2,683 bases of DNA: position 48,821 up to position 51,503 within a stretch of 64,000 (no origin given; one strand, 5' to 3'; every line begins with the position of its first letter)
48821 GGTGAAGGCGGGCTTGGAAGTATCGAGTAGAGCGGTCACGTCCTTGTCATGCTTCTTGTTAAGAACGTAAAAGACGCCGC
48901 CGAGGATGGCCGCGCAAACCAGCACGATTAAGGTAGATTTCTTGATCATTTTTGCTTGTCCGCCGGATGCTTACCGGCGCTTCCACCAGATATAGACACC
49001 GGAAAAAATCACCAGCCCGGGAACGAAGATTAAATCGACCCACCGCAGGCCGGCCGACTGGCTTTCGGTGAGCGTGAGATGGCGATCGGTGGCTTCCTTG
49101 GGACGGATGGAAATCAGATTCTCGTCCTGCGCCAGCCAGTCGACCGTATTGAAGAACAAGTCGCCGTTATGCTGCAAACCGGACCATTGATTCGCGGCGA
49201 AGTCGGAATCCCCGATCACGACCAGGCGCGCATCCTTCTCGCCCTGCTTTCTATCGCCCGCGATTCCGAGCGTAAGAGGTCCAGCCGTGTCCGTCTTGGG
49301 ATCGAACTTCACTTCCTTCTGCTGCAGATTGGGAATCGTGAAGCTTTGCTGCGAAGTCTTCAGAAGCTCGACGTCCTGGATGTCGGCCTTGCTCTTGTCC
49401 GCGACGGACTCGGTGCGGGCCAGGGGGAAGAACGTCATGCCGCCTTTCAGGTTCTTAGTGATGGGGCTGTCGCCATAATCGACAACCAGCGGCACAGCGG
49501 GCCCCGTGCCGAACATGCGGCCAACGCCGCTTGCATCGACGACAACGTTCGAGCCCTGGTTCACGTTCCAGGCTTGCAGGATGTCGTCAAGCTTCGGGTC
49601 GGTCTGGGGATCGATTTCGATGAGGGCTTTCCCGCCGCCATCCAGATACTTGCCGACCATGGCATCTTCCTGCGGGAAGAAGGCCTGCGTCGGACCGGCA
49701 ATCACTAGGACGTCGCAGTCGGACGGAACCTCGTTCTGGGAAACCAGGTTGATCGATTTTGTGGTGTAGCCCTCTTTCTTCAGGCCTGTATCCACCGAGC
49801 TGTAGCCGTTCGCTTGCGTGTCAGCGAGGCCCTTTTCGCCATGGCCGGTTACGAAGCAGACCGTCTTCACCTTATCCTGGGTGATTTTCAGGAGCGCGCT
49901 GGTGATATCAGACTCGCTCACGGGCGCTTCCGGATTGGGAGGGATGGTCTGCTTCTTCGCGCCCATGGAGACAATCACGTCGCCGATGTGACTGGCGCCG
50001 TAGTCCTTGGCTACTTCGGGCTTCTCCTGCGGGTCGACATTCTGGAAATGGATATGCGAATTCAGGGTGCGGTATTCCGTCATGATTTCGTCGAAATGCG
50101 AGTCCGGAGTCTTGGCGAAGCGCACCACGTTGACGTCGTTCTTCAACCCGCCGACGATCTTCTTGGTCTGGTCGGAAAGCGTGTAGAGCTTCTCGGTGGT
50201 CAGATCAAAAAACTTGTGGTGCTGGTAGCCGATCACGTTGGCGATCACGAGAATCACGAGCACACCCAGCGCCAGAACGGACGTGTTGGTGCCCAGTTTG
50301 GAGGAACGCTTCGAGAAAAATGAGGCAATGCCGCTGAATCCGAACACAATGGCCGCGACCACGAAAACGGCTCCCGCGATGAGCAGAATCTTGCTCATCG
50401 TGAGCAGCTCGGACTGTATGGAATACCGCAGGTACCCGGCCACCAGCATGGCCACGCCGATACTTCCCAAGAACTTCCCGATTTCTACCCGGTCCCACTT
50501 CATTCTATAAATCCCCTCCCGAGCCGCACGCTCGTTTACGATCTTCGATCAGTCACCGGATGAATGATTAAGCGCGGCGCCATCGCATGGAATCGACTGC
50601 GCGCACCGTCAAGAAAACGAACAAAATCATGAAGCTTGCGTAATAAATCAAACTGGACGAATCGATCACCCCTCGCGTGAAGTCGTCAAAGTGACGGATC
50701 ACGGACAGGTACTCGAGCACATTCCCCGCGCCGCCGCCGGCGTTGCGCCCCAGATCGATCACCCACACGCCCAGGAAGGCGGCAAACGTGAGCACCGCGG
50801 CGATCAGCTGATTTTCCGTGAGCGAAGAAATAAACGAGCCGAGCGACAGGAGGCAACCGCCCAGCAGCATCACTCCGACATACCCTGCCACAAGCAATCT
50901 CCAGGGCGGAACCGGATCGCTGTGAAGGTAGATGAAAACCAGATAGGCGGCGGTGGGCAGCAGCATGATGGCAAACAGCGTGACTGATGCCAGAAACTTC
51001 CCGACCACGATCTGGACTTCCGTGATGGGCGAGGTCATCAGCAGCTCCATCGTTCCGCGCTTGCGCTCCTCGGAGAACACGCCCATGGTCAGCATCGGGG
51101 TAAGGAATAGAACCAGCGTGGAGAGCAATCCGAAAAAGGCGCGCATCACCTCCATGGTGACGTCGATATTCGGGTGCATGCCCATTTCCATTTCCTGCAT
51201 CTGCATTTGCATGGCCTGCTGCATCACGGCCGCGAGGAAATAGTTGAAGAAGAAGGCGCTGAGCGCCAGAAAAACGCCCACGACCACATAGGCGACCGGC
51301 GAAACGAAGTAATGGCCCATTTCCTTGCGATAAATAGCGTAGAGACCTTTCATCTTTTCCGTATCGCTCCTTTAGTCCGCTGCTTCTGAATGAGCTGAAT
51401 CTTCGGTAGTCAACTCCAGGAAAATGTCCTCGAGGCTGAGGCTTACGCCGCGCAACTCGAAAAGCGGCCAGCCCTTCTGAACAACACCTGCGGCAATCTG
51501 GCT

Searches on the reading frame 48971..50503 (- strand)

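Call 64: search_protein_families(library=pfam, proteins=[window:48971-50503:-], max_evalue=0.01)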
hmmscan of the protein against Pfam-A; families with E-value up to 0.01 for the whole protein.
window:48971-50503:- (510 aa): 4 families
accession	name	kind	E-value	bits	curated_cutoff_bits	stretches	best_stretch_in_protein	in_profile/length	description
PF09822.16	ABC_transp_aux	-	3.8e-27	95.7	34.7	1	213-440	2-263/288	ABC-type uncharacterized transport system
PF23357.1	DUF7088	-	6.2e-10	39.6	27.8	1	104-170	2-77/105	Domain of unknown function (DUF7088)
PF23355.1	IFT52_GIFT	-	0.0015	18.1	27.2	0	235-304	19-87/246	IFT52 GIFT domain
PF04103.21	CD20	-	0.0077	16.7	27.9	0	16-99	10-94/156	CD20-like family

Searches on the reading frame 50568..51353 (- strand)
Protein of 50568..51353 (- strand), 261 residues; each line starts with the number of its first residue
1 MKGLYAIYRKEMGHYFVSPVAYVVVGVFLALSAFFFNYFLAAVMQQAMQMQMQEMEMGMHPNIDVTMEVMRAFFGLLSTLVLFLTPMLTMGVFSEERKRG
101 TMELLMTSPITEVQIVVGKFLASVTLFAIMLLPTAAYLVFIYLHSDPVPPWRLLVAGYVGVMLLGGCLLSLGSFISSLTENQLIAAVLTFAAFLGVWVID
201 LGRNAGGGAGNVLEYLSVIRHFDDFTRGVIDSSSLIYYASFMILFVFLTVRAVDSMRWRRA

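Call 64: search_protein_families(library=pfam, proteins=[window:50568-51353:-], max_evalue=0.01)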
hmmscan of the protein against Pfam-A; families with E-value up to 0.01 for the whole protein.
window:50568-51353:- (261 aa): 4 families
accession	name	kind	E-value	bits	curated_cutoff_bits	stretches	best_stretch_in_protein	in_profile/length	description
PF12679.13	ABC2_membrane_2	-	9.1e-15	55.1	27.2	1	6-198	2-200/283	ABC-2 family transporter protein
PF12698.13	ABC2_membrane_3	-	2.3e-09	37.3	31.6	1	43-194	123-280/347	ABC-2 family transporter protein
PF13346.12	ABC2_membrane_5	-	2.2e-07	31.1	25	1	77-244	39-188/205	ABC-2 family transporter protein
PF12730.13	ABC2_membrane_4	-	2.3e-05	24.9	27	1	30-191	19-174/179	ABC-2 family transporter protein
